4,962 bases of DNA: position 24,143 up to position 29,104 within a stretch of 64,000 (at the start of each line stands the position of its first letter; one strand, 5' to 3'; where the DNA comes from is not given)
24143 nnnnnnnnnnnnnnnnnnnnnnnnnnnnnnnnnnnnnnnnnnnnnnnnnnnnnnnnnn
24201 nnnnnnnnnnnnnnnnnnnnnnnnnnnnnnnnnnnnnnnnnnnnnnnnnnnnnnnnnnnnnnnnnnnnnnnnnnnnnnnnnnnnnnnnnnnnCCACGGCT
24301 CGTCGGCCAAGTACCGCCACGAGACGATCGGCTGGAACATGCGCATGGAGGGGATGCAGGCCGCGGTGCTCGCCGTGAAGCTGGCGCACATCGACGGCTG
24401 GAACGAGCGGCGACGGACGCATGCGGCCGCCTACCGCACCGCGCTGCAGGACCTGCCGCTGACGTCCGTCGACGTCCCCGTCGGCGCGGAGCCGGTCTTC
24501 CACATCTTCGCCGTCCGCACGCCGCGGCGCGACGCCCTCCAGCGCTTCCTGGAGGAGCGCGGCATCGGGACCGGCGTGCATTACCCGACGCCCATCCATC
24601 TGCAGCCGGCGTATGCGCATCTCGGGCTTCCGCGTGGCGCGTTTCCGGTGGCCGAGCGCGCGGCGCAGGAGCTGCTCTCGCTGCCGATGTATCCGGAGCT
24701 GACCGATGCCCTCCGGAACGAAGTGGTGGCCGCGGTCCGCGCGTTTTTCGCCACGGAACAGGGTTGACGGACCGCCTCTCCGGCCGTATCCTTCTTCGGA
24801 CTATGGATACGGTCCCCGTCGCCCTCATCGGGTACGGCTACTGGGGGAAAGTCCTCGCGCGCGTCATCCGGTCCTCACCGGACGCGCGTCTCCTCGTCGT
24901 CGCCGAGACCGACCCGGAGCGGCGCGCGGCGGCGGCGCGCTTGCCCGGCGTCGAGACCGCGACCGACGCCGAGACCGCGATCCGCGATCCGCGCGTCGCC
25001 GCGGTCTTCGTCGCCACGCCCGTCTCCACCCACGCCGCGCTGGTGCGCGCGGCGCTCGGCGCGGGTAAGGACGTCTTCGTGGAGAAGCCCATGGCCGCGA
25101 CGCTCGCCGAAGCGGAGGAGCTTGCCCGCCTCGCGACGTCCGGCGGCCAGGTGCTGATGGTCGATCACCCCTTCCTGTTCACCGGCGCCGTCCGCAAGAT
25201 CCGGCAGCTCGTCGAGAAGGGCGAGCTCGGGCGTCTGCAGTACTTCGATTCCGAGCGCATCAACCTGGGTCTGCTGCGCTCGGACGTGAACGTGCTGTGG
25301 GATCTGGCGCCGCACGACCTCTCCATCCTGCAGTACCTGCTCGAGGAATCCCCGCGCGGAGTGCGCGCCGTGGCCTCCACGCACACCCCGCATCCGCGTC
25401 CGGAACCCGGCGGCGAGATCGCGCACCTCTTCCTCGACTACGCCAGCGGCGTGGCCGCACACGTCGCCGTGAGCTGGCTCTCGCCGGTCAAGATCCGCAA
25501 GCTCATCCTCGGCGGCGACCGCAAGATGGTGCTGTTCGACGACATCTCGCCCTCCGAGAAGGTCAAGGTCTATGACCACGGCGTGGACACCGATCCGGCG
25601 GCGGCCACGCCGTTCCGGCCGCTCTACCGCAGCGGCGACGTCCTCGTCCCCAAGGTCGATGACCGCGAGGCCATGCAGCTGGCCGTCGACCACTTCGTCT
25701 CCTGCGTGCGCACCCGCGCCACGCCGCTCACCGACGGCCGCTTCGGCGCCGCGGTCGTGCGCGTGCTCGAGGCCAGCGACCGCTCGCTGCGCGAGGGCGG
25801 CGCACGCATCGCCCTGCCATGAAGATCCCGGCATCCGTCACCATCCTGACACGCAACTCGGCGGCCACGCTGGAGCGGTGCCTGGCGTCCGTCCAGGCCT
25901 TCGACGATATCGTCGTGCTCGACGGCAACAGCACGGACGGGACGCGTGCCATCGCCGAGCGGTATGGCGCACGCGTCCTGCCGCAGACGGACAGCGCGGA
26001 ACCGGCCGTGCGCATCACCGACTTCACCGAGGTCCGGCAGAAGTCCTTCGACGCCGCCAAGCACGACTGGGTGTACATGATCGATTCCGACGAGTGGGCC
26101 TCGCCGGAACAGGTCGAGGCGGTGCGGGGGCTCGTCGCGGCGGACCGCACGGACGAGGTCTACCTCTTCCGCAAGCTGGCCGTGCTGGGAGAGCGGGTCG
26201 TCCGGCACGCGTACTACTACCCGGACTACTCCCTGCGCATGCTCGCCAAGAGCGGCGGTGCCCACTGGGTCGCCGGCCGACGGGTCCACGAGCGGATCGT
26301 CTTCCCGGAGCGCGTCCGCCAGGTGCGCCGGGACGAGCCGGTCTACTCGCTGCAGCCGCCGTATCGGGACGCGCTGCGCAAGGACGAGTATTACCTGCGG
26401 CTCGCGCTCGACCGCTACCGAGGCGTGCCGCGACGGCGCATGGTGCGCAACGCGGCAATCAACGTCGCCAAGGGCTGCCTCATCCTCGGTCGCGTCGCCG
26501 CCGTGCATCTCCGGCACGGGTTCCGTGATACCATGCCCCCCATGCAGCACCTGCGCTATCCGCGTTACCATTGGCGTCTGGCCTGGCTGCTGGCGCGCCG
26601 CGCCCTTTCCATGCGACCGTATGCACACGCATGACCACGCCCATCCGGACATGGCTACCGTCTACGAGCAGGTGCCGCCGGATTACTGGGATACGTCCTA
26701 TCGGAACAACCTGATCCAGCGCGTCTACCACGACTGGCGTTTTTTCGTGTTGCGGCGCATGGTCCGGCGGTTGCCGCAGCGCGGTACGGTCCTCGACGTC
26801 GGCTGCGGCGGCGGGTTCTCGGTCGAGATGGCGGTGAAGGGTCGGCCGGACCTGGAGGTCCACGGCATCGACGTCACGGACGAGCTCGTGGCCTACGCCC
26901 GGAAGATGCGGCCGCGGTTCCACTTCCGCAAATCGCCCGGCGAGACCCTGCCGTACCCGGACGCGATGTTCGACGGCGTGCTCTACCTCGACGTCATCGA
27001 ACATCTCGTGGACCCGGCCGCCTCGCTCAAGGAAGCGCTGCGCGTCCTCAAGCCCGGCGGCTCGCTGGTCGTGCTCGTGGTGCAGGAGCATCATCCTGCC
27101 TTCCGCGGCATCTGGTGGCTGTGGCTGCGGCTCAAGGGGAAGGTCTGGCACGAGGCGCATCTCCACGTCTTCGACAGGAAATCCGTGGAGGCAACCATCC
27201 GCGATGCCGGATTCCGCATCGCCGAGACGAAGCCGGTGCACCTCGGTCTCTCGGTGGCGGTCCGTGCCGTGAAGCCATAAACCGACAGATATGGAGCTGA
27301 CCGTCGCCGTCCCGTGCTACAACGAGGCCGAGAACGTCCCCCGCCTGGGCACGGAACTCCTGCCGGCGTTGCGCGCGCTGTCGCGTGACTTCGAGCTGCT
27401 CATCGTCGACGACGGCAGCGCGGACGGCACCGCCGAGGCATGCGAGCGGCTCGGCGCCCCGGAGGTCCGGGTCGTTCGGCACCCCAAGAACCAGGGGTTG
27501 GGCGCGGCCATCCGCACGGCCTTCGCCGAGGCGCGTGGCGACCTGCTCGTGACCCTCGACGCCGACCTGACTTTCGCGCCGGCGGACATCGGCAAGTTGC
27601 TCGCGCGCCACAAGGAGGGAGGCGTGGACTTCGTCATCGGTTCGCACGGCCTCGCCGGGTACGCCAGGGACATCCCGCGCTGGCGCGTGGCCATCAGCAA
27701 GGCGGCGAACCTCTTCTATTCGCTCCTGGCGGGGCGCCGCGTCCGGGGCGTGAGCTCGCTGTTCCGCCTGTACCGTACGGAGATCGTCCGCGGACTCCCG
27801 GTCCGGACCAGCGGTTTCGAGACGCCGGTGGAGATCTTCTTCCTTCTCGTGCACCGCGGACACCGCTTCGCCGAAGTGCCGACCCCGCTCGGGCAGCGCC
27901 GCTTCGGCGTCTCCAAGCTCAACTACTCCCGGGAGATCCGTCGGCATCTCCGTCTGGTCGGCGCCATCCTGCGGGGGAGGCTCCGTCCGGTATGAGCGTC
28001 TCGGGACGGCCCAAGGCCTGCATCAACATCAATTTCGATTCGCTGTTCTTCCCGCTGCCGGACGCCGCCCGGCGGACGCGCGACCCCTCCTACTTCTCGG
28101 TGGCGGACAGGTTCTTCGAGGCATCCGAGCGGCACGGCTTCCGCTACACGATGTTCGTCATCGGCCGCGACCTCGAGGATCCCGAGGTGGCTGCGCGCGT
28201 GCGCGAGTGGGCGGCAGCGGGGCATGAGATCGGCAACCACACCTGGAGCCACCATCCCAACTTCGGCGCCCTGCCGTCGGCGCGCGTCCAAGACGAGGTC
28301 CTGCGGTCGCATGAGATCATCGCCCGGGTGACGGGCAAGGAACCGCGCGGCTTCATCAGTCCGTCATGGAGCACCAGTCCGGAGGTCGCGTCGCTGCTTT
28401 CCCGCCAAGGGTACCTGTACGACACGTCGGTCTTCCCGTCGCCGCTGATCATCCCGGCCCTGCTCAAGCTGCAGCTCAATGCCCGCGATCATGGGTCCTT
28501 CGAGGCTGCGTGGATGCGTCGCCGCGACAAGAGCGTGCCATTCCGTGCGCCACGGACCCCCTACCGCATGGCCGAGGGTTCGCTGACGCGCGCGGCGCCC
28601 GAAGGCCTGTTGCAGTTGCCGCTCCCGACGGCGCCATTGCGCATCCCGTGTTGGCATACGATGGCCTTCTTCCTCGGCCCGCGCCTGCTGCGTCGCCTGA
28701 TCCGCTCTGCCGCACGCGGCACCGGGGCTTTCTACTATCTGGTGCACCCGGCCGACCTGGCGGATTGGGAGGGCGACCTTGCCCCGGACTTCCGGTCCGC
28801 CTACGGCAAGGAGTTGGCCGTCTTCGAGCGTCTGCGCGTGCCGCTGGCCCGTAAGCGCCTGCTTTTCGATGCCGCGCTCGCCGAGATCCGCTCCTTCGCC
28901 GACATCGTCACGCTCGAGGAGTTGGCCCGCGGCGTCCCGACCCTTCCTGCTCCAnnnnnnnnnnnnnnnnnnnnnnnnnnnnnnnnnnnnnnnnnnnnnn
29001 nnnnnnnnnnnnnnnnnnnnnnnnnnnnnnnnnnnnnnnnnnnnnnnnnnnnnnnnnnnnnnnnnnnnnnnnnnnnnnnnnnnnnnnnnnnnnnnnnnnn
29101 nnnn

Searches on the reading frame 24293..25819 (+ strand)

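Call 67: search_protein_families(library=pfam, proteins=[window:24293-25819:+], max_evalue=0.01)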
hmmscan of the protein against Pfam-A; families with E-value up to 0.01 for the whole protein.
window:24293-25819:+ (509 aa): 6 families
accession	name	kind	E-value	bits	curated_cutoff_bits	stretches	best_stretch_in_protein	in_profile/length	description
PF01408.29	GFO_IDH_MocA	-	2.7e-26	93.1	24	1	176-292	3-120/120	Oxidoreductase family, NAD-binding Rossmann fold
PF22725.1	GFO_IDH_MocA_C3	-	1.5e-12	48.1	27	1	300-401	1-111/124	GFO/IDH/MocA C-terminal domain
PF02894.22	GFO_IDH_MocA_C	-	1.3e-08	35.3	22.9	1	305-503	2-214/218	Oxidoreductase family, C-terminal alpha/beta domain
PF03807.23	F420_oxidored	-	0.00031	21.7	21.6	1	176-254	2-79/94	NADP oxidoreductase coenzyme F420-dependent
PF03447.22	NAD_binding_3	-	0.0012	19.9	24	1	180-288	1-113/116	Homoserine dehydrogenase, NAD binding domain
PF01118.30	Semialdhyde_dh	-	0.0036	18.1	26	1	176-261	2-93/121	Semialdehyde dehydrogenase, NAD binding domain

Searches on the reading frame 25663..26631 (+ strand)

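Call 11: search_protein_families(library=pfam, proteins=[window:25663-26631:+], max_evalue=0.0001)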
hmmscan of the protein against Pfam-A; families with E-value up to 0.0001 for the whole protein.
window:25663-26631:+ (323 aa): 2 families
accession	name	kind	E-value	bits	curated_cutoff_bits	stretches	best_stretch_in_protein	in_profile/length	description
PF00535.33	Glycos_transf_2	-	4e-15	56.6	23.3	1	58-184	1-129/168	Glycosyl transferase family 2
PF13704.12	Glyco_tranf_2_4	-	2.2e-08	34.9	27.5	1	64-144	1-82/98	Glycosyl transferase family 2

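Call 100: search_protein_families(library=ncbifam, proteins=[window:25663-26631:+], max_evalue=0.00001)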
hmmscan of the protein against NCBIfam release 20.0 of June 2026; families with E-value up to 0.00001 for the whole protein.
window:25663-26631:+ (323 aa): 4 families
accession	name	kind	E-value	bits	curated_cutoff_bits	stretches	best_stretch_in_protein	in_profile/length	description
TIGR04182.1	glyco_TIGR04182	equivalog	1.1e-10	41.4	325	1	59-164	4-103/293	S-layer glycoprotein N-glycosyltransferase AglJ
TIGR04195.1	S_glycosyl_SunS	equivalog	9.6e-10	37.8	350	1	59-147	61-145/421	SunS family peptide S-glycosyltransferase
NF010496.0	PRK13915.1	equivalog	3e-09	36.4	262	1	58-148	34-132/307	glucosyl-3-phosphoglycerate synthase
TIGR04283.1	glyco_like_mftF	equivalog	1.9e-06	27.7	182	1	58-169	2-107/221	TIGR04283 family arsenosugar biosynthesis glycosyltransferase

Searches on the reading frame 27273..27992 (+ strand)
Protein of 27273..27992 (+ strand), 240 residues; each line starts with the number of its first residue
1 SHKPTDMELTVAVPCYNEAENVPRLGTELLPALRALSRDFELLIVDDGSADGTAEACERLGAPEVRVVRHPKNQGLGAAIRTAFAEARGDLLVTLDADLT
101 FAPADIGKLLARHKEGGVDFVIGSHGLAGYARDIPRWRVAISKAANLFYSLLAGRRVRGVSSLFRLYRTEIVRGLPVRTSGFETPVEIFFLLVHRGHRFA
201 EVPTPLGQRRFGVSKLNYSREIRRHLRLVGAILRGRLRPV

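Call 11: search_protein_families(library=pfam, proteins=[window:27273-27992:+], max_evalue=0.0001)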
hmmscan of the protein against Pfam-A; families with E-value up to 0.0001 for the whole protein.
window:27273-27992:+ (240 aa): 3 families
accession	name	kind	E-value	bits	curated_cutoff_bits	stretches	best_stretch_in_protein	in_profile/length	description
PF00535.33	Glycos_transf_2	-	6.4e-32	111.2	23.3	1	10-172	1-164/168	Glycosyl transferase family 2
PF13641.12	Glyco_tranf_2_3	-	5.2e-06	27.1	27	1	9-122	3-120/230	Glycosyltransferase like family 2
PF13704.12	Glyco_tranf_2_4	-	4.4e-05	24.3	27.5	1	41-98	21-81/98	Glycosyl transferase family 2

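Call 100: search_protein_families(library=ncbifam, proteins=[window:27273-27992:+], max_evalue=0.00001)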
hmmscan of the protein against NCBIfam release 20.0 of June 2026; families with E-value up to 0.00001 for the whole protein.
window:27273-27992:+ (240 aa): 14 families
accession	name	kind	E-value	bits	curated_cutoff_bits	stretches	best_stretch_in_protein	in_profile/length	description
NF007986.1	PRK10714.1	equivalog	6.6e-23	81.2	529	1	9-232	8-226/316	undecaprenyl-phosphate 4-deoxy-4-formamido-L-arabinose transferase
NF058614.1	PPMAGASynPpgS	equivalog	1.3e-17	64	370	1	11-206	4-196/226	polyprenyl-phospho-N-acetylgalactosaminyl synthase PpgS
TIGR04182.1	glyco_TIGR04182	equivalog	1.5e-17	63.9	325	1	9-215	2-200/293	S-layer glycoprotein N-glycosyltransferase AglJ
NF041391.1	DPhHxTase_Halo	equivalog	4.8e-16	58.4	375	1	16-216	4-192/213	dolichyl-phosphate hexose transferase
NF041875.1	EPS_EpsD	equivalog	7.7e-16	58.4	370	1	9-140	1-131/325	exopolysaccharide biosynthesis glycosyltransferase EpsD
NF047588.1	GlcsyltransPgfSStrep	equivalog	1.3e-14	54.2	500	1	7-126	1-122/308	glycosyltransferase PgfS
TIGR03965.1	mycofact_glyco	equivalog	1.9e-14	53.4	280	1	6-122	73-188/467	mycofactocin biosynthesis glycosyltransferase MftF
TIGR03937.1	PgaC_IcaA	equivalog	2.6e-14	53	422.3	1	8-101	46-138/407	poly-beta-1,6-N-acetyl-D-glucosamine synthase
TIGR04283.1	glyco_like_mftF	equivalog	2.6e-11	43.5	182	1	9-110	1-93/221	TIGR04283 family arsenosugar biosynthesis glycosyltransferase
NF010496.0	PRK13915.1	equivalog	2.7e-10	39.8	262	1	5-104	29-133/307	glucosyl-3-phosphoglycerate synthase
NF038302.1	EPS_HpsE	equivalog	4.9e-08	32.3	300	1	7-100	1-98/307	hormogonium polysaccharide biosynthesis glycosyltransferase HpsE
NF007482.0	PRK10073.1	equivalog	6.6e-08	31.9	423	1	7-115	6-112/334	glycosyltransferase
NF047683.1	TeichurnBiosyTuaG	equivalog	2.4e-07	30.7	400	1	8-120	7-118/252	teichuronic acid biosynthesis protein TuaG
TIGR04242.1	nodulat_NodC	equivalog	1.1e-06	27.9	550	1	9-123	50-166/395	chitooligosaccharide synthase NodC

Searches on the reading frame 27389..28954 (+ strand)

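Call 67: search_protein_families(library=pfam, proteins=[window:27389-28954:+], max_evalue=0.01)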
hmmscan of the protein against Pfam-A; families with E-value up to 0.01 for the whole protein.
window:27389-28954:+ (522 aa): 3 families
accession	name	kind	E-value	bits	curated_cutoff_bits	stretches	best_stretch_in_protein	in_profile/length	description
PF01522.26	Polysacc_deac_1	-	3.9e-18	66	23.1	1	236-342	18-121/124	Polysaccharide deacetylase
PF10096.14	DUF2334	-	5e-05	23.4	26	1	262-345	49-145/203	Uncharacterized protein conserved in bacteria (DUF2334)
PF03065.20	Glyco_hydro_57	-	0.002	17.9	21.2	1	288-344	111-168/291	Glycosyl hydrolase family 57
